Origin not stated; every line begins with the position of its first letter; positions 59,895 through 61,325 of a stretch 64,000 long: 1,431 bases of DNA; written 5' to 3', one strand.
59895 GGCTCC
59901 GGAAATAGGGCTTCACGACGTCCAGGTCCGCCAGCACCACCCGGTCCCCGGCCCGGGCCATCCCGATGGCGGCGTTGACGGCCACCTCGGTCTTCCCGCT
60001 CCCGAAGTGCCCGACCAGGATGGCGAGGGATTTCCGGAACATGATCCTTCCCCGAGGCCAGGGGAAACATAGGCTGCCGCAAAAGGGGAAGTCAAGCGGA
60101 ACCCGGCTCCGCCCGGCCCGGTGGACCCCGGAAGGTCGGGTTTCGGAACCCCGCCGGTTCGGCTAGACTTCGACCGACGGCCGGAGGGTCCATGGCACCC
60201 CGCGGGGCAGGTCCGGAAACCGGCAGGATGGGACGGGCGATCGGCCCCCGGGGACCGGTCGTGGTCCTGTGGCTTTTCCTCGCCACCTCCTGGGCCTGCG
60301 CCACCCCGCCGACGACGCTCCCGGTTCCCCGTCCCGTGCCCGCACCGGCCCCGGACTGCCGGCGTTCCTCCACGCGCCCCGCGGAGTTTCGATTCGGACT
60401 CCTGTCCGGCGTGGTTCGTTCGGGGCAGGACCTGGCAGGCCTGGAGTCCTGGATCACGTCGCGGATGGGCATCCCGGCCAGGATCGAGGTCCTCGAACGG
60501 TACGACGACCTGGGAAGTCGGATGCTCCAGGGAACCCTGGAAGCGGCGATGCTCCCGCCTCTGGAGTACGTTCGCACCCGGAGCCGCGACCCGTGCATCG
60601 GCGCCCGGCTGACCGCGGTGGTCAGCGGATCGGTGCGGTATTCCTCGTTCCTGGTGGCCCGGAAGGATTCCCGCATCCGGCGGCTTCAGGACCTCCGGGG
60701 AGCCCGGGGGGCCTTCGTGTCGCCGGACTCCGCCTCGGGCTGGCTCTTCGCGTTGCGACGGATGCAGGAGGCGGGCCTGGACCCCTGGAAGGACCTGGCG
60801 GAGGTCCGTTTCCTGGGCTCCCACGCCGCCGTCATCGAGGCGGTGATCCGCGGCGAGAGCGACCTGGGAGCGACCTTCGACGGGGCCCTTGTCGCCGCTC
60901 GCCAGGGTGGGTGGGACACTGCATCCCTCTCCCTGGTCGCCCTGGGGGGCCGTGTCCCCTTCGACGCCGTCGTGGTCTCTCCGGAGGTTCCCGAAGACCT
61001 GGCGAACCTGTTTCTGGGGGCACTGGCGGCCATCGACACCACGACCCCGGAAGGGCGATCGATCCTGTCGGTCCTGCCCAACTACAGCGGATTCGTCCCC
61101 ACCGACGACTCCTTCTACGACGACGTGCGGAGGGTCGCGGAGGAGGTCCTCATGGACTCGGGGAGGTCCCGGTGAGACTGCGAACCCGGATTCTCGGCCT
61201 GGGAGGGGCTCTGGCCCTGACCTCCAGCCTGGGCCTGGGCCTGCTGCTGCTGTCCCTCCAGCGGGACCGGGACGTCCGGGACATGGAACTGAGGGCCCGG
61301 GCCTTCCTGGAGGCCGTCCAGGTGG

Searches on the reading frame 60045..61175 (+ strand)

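Call 49: search_protein_families(library=pfam, proteins=[window:60045-61175:+], max_evalue=0.0001)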
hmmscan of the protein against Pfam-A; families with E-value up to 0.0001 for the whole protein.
window:60045-61175:+ (376 aa): 1 family
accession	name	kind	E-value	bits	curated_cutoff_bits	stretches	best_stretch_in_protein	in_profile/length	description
PF12974.12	Phosphonate-bd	-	7.7e-43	147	27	1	131-358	17-242/242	ABC transporter, phosphonate, periplasmic substrate-binding protein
